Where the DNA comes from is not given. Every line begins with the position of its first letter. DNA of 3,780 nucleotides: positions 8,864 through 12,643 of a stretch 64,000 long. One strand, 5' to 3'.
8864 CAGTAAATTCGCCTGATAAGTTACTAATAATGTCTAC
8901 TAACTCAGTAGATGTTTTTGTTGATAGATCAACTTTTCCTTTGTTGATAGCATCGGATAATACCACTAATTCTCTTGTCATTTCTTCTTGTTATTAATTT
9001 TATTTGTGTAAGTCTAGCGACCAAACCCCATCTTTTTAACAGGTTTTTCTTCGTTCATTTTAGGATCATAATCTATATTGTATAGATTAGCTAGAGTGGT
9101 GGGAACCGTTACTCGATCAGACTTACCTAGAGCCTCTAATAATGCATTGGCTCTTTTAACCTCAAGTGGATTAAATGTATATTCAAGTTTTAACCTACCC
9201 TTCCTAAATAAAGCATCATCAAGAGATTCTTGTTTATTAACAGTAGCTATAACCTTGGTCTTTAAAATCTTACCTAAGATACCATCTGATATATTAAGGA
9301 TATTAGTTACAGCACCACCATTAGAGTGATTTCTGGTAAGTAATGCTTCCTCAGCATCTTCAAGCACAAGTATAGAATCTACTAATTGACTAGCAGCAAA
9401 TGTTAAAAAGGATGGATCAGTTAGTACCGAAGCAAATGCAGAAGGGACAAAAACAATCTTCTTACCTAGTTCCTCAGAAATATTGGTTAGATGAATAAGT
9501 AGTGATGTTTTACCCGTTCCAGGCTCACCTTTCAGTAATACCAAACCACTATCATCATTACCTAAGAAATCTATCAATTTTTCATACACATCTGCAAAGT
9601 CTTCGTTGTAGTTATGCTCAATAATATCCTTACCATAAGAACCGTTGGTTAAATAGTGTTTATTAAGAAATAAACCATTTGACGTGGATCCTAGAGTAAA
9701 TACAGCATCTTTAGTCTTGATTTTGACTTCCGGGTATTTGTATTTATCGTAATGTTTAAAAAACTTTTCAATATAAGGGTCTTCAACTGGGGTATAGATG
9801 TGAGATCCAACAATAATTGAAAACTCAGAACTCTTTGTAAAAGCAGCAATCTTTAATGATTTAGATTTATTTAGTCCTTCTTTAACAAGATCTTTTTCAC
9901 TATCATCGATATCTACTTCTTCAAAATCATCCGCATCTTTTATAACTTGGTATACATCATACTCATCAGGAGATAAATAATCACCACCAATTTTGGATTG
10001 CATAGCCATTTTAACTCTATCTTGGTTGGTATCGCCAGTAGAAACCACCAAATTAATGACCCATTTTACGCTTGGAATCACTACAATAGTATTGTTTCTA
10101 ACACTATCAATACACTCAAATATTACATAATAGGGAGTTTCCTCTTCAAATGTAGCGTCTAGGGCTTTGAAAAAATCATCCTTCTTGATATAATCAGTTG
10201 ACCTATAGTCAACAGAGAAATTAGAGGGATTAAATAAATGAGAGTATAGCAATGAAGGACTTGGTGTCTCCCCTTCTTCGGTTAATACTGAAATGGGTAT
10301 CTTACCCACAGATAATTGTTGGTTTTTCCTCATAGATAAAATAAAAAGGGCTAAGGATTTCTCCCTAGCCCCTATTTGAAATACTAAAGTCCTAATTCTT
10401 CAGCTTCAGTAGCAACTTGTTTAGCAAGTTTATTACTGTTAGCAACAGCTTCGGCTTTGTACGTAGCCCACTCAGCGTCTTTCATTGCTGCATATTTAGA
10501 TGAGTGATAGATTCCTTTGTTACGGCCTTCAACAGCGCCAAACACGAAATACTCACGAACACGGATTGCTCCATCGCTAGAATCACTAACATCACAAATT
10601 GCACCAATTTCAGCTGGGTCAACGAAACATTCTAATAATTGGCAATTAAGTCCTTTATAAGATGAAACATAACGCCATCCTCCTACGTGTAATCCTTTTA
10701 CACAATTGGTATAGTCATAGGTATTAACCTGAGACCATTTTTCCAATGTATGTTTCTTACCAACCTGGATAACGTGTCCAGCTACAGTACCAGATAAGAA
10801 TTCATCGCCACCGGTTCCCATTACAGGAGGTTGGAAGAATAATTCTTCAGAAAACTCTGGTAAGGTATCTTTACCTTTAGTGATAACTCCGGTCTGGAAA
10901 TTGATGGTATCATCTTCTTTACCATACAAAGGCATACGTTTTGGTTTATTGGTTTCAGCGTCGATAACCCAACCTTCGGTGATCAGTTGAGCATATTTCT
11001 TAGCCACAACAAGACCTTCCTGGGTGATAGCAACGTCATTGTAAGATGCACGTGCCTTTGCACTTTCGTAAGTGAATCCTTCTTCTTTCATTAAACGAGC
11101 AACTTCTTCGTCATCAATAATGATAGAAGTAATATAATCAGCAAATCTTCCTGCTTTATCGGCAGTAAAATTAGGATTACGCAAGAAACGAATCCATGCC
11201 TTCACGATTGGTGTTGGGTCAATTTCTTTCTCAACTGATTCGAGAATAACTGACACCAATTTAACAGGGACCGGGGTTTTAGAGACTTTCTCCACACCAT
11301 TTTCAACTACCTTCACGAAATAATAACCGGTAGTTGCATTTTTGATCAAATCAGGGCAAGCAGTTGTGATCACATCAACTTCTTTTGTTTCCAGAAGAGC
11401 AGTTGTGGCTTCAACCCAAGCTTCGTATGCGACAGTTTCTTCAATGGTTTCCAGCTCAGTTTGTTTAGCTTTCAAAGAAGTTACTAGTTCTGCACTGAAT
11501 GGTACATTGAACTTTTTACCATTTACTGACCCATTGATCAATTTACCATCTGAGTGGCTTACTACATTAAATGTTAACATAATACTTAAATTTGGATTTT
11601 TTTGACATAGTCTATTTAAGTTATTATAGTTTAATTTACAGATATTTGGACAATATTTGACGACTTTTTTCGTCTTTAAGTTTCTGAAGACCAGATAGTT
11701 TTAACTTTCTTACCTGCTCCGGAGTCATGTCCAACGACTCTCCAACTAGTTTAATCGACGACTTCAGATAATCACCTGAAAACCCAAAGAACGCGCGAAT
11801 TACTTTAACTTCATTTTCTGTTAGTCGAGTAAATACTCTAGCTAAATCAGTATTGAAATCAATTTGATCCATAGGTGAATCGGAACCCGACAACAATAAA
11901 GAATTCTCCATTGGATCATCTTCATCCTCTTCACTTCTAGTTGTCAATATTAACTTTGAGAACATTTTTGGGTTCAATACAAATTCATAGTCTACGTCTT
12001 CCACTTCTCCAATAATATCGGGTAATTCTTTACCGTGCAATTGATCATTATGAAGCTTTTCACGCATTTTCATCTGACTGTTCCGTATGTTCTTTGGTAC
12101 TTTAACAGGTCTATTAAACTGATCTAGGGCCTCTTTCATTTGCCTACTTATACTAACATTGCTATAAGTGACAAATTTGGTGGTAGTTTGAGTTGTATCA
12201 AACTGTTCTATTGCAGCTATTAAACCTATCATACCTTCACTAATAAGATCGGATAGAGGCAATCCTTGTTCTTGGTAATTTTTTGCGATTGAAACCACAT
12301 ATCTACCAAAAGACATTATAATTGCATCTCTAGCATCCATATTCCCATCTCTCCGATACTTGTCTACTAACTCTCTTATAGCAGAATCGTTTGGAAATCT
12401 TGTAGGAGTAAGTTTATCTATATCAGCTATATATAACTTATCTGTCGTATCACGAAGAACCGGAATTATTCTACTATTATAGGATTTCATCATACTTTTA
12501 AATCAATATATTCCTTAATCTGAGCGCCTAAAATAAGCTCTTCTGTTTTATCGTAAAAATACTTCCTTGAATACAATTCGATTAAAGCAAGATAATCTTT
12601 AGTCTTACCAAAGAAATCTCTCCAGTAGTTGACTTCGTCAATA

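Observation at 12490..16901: Hsp90/GHKL-like ATPase gene apparently interrupted by ~1.9 kb carrying GIY-YIG and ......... endonucleases (candidate twin introns)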

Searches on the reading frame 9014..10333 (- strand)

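Call 65: search_protein_families(library=phrogs, max_evalue=0.00001, proteins=[window:9014-10333:-])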
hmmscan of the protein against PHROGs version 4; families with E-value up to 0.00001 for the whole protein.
window:9014-10333:- (439 aa): 3 families
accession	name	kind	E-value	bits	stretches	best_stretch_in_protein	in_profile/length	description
phrog_14322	-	unknown function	1.4e-16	61.7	1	259-436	223-394/398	-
phrog_7485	-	unknown function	8.3e-12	45.8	1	265-408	230-380/430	-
phrog_33861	-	unknown function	1.6e-11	44.6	1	321-419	285-385/407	-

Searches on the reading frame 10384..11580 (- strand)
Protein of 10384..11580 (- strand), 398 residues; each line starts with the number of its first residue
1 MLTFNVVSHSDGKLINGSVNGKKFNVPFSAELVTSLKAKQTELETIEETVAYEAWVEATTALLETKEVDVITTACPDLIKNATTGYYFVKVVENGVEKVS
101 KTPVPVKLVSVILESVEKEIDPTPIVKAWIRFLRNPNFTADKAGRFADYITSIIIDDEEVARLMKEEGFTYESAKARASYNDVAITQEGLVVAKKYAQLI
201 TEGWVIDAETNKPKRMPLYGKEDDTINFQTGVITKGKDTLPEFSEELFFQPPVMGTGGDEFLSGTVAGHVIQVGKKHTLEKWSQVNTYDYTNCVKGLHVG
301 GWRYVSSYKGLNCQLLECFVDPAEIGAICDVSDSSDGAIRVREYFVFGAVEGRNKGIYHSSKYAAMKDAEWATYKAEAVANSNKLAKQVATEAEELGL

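Call 7: search_protein_families(library=pfam, max_evalue=0.1, proteins=[window:10384-11580:-])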
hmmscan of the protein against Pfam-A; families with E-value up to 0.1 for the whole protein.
window:10384-11580:- (398 aa): 1 family
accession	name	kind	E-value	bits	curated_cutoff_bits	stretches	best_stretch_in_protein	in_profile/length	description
PF02152.23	FolB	-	0.017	16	31.8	1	28-112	27-111/113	Dihydroneopterin aldolase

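Call 8: search_protein_families(library=phrogs, max_evalue=0.001, proteins=[window:10384-11580:-])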
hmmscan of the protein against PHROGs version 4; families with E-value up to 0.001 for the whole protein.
window:10384-11580:- (398 aa): 2 families
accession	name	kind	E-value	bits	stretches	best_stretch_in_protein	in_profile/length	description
phrog_609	-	lysis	7.9e-07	28.4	1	283-353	979-1047/1055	RIIB lysis inhibitor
phrog_36818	-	lysis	0.00049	20.8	0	283-348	79-143/163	RIIB lysis inhibitor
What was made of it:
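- On rIIA: 10384..11580 matches the RIIB C-terminus at E 7.9e-7 (call 8).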

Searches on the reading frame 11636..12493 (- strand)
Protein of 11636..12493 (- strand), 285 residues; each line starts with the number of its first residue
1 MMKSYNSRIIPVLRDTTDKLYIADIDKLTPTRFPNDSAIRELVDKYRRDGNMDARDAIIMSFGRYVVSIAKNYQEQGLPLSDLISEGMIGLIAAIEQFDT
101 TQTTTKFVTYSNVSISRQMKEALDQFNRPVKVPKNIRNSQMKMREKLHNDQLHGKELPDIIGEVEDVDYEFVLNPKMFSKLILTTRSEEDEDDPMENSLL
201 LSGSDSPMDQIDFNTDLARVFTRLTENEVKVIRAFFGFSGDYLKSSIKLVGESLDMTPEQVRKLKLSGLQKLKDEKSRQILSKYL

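Call 7: search_protein_families(library=pfam, max_evalue=0.1, proteins=[window:11636-12493:-])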
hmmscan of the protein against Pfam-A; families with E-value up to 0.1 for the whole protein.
window:11636-12493:- (285 aa): 5 families
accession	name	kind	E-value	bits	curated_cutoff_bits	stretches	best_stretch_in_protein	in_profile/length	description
PF04542.20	Sigma70_r2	-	1.3e-08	35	24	1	59-123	2-65/71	Sigma-70 region 2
PF04545.22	Sigma70_r4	-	0.00055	19.8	24.1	1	223-273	4-49/50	Sigma-70, region 4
PF01628.27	HrcA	-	0.0018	18.7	22.2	1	127-239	57-165/215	HrcA protein C terminal domain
PF03299.19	TF_AP-2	-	0.034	14.5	23.4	1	23-123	92-194/197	Transcription factor AP-2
PF03685.18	UPF0147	-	0.037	14.5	23.6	1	117-151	6-40/81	Uncharacterised protein family (UPF0147)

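Call 8: search_protein_families(library=phrogs, max_evalue=0.001, proteins=[window:11636-12493:-])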
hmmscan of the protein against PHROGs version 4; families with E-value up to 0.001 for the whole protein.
window:11636-12493:- (285 aa): 1 family
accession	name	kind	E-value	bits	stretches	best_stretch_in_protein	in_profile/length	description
phrog_351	-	transcription regulation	8.9e-30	105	1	39-284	490-735/928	RNA polymerase sigma factor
